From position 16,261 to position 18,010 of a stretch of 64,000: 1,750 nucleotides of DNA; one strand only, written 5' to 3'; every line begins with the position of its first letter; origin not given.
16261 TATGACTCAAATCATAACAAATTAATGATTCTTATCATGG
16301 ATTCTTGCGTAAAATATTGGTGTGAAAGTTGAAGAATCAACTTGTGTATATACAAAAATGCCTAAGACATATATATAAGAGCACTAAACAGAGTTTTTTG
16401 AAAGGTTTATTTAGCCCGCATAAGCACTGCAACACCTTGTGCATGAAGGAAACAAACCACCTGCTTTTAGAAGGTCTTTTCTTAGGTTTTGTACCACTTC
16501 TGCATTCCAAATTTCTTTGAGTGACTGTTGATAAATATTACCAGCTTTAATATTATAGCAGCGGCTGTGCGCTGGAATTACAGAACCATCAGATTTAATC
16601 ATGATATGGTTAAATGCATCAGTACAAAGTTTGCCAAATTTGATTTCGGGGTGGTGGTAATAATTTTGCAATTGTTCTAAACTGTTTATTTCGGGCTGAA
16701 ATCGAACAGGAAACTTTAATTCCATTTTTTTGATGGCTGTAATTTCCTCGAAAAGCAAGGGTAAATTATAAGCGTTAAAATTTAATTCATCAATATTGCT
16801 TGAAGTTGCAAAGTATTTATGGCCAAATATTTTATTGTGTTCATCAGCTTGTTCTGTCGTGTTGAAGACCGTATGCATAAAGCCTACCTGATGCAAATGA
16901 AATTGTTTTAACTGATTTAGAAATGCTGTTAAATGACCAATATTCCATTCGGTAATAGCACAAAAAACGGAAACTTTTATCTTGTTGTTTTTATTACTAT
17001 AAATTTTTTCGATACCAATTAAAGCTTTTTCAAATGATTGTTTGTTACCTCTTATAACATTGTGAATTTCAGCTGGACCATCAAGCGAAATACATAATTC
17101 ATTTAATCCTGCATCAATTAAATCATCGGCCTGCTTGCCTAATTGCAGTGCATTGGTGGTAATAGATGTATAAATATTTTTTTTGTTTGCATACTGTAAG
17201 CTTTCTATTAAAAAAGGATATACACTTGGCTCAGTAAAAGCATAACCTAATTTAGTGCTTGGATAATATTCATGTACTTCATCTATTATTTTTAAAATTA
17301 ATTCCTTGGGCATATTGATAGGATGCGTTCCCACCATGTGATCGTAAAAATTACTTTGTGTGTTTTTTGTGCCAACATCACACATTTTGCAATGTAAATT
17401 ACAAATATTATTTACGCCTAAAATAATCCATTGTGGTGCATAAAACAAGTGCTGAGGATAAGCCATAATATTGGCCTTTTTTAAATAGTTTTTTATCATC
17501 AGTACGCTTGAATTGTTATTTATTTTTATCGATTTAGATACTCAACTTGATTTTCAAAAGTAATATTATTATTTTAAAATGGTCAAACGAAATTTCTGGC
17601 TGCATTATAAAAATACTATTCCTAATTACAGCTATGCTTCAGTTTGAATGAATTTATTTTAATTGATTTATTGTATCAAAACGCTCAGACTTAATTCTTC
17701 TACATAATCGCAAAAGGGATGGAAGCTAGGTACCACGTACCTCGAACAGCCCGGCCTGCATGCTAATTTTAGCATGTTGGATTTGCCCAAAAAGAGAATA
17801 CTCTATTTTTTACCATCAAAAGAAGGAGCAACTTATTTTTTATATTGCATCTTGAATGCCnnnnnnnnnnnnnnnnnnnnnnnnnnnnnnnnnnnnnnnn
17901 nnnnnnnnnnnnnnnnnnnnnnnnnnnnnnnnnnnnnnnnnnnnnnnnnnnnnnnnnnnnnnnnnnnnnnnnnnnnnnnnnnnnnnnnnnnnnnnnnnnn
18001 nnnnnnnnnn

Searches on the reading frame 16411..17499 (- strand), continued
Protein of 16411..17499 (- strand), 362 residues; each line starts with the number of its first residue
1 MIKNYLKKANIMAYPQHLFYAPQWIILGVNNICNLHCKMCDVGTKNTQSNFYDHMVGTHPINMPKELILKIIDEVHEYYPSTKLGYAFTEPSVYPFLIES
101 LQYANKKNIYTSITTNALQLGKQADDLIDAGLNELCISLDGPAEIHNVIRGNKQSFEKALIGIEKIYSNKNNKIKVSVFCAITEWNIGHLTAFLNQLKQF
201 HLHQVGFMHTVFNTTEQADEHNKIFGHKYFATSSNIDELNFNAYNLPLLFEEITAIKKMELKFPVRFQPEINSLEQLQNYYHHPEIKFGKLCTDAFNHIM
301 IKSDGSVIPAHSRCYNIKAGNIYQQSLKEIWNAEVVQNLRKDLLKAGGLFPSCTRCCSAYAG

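Call 81: search_protein_families(library=padloc, proteins=[window:16411-17499:-], max_evalue=0.001)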
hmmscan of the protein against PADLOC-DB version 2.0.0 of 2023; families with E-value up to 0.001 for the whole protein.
window:16411-17499:- (362 aa): 2 families
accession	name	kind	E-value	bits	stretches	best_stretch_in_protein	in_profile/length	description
PDLC02903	pVip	-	1e-11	42.8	1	29-209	6-173/257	Viperins not associated with kinases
PDLC02904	pVip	-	7.8e-10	36.7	1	31-199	11-167/262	Viperins associated with kinases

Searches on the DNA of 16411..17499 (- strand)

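Call 37: search_rna_families(source=L019, start=9640, end=10000, threshold=evalue, max_evalue=10, show_alignments=2)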
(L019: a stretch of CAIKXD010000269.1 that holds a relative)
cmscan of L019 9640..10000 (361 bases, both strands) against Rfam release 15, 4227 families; matches with E-value up to 10: 7.
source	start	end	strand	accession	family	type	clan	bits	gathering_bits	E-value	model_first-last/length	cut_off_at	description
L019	9747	9804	-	RF01705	Flavo-1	Gene; sRNA;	-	24.2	42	0.0059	1-76/76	no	Flavo-1 RNA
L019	9815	9882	-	RF00274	SNORD57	Gene; snRNA; snoRNA; CD-box;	CL00058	16.3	47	1.2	1-72/72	no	Small nucleolar RNA SNORD57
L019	9715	9752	-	RF04136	MIR1862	Gene; miRNA;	-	15.7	84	2.4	1-90/90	no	MIR1862 microRNA precursor family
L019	9660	9692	+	RF01352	CRISPR-DR43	Gene; CRISPR;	CL00014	15.6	35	9.1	1-29/29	no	CRISPR RNA direct repeat element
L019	9858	9916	+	RF02398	sau-6072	Gene; sRNA;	-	15.2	50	2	1-53/53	no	Staphylococcus sRNA sau-6072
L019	9663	9730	-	RF03084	DUF2815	Gene; sRNA;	-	14.3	41.2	7.5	1-62/62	no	DUF2815 RNA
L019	9710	9891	-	RF01500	Afu_198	Gene; snRNA; snoRNA; CD-box;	-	11.7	40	6.4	1-149/149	no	A. fumigatus snoRNA Afu_198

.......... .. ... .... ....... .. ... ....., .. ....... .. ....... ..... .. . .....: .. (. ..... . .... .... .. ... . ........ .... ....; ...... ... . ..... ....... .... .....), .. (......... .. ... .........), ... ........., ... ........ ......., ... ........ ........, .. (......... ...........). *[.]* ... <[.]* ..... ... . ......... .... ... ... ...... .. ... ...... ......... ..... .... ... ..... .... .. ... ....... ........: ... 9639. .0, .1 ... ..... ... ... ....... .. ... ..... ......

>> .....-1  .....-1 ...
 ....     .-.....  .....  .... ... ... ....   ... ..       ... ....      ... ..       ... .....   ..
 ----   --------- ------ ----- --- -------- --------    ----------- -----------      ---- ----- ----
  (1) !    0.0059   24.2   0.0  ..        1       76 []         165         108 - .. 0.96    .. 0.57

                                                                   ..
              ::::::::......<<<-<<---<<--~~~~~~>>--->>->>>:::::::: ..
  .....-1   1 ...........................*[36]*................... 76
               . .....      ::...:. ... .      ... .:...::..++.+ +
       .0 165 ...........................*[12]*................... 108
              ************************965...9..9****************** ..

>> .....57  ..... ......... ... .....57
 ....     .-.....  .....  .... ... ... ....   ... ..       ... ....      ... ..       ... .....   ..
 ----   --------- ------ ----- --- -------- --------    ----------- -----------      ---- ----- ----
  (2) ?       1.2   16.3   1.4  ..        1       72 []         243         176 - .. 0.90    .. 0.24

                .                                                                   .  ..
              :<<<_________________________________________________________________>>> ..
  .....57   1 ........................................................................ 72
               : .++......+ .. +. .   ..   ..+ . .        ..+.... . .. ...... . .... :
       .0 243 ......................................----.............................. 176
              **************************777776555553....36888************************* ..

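Call 65: search_rna_families(sources=[L107, L014], threshold=evalue, max_evalue=1, show_alignments=3)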
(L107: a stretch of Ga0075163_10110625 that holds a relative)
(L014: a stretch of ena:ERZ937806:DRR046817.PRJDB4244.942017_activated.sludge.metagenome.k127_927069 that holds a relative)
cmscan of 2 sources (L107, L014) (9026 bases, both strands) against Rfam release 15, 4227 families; matches with E-value up to 1: 1.
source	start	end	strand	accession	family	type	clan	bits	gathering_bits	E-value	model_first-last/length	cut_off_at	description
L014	3287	3320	-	RF02266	XIST_intron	Gene; lncRNA;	-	33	70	0.0049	1-68/68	no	XIST 3' intron conserved motif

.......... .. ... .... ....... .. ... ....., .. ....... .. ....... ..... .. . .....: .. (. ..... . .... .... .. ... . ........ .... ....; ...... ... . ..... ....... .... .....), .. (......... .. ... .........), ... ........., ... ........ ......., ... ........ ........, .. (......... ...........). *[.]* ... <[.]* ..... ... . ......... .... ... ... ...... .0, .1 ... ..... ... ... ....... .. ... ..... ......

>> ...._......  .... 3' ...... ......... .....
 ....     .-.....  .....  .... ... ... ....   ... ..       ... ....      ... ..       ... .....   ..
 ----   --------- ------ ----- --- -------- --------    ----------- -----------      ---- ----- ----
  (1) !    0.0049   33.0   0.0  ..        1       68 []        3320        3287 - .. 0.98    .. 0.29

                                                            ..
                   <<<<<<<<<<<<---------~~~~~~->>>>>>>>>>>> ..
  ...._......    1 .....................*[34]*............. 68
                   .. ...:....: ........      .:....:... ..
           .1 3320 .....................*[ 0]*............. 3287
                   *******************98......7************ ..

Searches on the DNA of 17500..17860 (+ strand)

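Call 36: search_rna_families(source=window, start=17500, end=17860, threshold=evalue, max_evalue=10, show_alignments=2)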
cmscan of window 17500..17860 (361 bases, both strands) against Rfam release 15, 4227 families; matches with E-value up to 10: 3.
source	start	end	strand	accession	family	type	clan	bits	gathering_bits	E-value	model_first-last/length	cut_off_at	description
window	17752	17815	-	RF02068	STnc480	Gene; sRNA;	-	20.1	72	1.7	1-72/72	no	Enterobacterial sRNA STnc480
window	17547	17616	-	RF00147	SNORD34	Gene; snRNA; snoRNA; CD-box;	CL00055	15.1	38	4.7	1-79/79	no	Small nucleolar RNA SNORD34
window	17648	17672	+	RF03238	mir-1542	Gene; miRNA;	-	13.8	70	7.8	26-50/72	no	mir-1542 microRNA precursor family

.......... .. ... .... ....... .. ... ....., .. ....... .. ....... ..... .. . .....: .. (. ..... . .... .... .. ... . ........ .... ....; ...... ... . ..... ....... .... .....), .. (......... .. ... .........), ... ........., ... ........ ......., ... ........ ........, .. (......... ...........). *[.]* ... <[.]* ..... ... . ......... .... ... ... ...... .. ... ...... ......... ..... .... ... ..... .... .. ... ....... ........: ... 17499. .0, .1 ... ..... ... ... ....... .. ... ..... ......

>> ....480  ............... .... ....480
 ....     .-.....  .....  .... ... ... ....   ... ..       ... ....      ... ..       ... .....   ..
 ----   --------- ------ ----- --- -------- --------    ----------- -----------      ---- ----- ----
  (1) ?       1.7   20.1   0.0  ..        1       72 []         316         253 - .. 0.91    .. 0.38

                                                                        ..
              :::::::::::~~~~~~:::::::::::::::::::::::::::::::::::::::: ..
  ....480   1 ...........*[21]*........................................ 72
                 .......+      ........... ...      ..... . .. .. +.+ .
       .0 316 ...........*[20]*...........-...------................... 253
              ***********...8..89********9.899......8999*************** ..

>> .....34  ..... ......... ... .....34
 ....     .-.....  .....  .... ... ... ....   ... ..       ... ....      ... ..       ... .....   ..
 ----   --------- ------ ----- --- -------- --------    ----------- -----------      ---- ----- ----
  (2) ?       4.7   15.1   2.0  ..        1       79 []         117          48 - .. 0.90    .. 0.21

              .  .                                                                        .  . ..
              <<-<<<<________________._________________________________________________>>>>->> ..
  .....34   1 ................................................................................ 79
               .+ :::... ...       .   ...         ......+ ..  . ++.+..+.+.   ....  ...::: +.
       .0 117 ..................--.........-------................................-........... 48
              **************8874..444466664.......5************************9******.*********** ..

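Call 58: build_rna_model(alignment_id=A6)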
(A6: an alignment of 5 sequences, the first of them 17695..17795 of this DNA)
Model R1 built from alignment A6 (5 sequences, 123 columns); structure: RNAalifold consensus.
model positions 112; base pairs 29; branch points 1; effective number of sequences 1.17; information 0.591 bits per position. Calibrated on 0.2 Mb of random sequence (short: E-values are rough).
structure used (alignment columns):
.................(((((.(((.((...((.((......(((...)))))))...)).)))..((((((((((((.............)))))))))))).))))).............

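Call 60: search_with_rna_model(model_id=R1, sources=[window, L001, L003, L004, L005, L007, L008, L009, L010, L013, L014, L015, L017, L018, L019, L020, L021, L022, L023, L024, L025, L026, L027, L028, L029, L030, L031, L032, L033, L034, L035, L036, L037, L038, L039, L040, L041, L042, L043, L044, L045, L046, L047, L048, L049, L050, L051, L052, L053, L054, L055, L056, L057, L058, L059, L060, L061, L062, L063, L064, L065, L066, L067, L068, L069, L070, L071, L072, L073, L074, L075, L076, L077, L078, L079, L080, L081, L082, L083, L084, L085, L086, L087, L088, L089, L090, L091, L092, L093, L094, L095, L096, L097, L098, L099, L100, L101, L107], max_evalue=1)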
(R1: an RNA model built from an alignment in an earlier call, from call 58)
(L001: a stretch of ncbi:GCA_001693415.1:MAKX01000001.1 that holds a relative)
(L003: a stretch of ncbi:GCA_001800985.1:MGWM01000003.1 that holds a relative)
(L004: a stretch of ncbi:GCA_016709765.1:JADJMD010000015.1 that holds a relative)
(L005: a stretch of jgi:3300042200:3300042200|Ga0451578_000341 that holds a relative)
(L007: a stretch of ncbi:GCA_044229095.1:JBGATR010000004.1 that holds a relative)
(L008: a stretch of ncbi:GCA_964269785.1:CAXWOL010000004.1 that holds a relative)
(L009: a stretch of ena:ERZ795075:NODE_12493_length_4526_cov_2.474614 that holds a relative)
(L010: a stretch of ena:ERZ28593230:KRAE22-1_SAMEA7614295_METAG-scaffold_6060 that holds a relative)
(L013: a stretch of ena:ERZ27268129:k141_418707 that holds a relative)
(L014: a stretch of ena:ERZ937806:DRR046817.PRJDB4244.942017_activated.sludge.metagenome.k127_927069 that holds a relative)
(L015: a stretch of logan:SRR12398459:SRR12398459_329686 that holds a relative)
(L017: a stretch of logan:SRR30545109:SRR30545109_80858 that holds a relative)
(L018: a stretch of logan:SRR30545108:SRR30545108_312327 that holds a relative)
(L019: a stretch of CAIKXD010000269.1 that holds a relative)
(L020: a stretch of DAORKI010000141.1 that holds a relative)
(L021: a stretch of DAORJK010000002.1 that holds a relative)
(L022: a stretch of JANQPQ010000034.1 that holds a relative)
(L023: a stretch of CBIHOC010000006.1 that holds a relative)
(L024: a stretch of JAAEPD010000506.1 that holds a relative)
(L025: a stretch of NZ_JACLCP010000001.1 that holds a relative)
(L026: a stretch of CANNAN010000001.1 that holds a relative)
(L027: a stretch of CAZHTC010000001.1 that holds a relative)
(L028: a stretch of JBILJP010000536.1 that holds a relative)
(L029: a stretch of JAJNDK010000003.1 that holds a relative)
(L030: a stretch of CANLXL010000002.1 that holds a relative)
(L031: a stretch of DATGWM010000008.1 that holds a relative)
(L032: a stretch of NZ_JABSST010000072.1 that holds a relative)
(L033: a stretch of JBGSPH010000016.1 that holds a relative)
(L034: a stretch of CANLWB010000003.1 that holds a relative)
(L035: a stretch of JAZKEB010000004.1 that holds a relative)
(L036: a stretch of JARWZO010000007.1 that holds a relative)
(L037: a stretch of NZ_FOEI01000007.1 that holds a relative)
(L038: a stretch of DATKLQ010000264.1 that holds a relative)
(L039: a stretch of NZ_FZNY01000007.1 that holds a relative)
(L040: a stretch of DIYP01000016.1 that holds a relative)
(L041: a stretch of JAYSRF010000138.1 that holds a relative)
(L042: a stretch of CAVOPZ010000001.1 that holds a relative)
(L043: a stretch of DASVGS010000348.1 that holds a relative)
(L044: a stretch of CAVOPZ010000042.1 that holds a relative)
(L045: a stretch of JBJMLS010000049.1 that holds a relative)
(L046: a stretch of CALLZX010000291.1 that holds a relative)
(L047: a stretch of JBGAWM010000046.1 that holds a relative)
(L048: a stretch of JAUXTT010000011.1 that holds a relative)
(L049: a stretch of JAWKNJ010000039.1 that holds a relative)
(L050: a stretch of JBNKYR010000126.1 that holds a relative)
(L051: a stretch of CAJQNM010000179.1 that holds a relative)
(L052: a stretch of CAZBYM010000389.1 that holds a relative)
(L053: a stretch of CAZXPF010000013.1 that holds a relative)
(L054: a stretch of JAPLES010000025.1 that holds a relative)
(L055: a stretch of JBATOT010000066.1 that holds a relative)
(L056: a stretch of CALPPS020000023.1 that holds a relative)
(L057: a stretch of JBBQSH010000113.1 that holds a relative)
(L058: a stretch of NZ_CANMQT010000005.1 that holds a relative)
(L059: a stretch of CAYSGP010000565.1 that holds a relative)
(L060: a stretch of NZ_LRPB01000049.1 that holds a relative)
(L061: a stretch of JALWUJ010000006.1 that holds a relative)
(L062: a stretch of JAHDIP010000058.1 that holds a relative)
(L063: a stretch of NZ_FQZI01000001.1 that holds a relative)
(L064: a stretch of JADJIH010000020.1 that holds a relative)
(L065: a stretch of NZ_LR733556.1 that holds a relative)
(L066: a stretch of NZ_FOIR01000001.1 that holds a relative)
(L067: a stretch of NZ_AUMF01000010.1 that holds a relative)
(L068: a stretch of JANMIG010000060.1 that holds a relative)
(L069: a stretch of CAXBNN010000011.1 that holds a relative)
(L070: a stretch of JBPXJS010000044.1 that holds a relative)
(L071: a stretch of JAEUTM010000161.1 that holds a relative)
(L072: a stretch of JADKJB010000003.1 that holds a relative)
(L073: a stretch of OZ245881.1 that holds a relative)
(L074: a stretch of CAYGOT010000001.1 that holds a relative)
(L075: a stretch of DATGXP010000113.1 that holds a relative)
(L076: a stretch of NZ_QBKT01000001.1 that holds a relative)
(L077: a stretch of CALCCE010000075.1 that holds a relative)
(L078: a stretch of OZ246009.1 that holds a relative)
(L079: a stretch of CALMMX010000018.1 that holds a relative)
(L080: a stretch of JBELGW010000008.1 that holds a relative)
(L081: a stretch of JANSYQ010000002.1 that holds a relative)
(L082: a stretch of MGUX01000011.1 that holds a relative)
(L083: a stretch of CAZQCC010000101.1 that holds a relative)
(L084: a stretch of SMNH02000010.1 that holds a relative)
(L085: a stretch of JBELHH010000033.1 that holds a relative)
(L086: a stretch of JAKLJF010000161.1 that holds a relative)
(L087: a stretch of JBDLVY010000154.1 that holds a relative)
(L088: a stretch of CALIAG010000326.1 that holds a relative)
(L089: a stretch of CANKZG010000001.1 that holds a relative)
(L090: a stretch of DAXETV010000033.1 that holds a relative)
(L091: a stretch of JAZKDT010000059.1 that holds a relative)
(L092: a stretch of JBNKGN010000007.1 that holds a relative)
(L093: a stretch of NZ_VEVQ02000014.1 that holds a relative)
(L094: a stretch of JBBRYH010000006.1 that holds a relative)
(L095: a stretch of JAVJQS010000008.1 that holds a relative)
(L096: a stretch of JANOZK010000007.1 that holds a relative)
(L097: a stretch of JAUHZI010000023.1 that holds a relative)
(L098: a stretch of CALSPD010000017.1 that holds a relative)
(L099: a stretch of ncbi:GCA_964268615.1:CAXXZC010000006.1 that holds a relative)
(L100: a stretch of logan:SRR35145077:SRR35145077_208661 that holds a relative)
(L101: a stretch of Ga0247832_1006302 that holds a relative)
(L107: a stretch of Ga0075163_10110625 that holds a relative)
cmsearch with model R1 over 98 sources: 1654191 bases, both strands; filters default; matches with E-value up to 1: 9.
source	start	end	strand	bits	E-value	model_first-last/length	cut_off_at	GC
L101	7373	7484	-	136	4.1e-31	1-112/112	no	0.52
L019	9701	9812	-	134.6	9.5e-31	1-112/112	no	0.52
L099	9682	9799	-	113.3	2.9e-25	1-112/112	no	0.53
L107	180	275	+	96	8.7e-21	1-112/112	no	0.49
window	17694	17795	+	92.3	7.6e-20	1-112/112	no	0.45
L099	16349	16458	+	71.8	1.5e-14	1-112/112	no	0.44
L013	650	759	-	67.2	2.4e-13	1-112/112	no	0.43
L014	3270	3379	-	67.2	2.4e-13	1-112/112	no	0.43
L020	1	52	-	23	0.058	1-55/112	3'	0.5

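Call 62: search_with_rna_model(model_id=R1, sources=[window, L019, L099, L101, L107, L013, L014, L020], max_evalue=0.1, make_alignment=true)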
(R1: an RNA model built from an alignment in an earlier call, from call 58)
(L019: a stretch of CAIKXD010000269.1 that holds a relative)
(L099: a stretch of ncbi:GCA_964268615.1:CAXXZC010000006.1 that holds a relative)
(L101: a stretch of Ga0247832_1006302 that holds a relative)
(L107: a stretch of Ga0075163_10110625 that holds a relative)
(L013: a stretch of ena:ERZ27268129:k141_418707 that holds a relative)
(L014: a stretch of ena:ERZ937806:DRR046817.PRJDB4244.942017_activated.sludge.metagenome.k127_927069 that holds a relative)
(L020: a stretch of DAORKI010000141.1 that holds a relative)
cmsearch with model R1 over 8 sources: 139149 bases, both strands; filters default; matches with E-value up to 0.1: 9.
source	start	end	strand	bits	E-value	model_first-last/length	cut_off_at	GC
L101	7373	7484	-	136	3.4e-32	1-112/112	no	0.52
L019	9701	9812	-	134.6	8e-32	1-112/112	no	0.52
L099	9682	9799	-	113.3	2.5e-26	1-112/112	no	0.53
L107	180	275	+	96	7.3e-22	1-112/112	no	0.49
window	17694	17795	+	92.3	6.4e-21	1-112/112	no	0.45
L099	16349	16458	+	71.8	1.3e-15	1-112/112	no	0.44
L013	650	759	-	67.2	2e-14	1-112/112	no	0.43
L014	3270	3379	-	67.2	2e-14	1-112/112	no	0.43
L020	1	52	-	23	0.0049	1-55/112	3'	0.5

Alignment A7: 9 matches aligned to the model, 130 columns, each read 5' to 3' on its own strand. Consensus structure (alignment columns), stored with it:
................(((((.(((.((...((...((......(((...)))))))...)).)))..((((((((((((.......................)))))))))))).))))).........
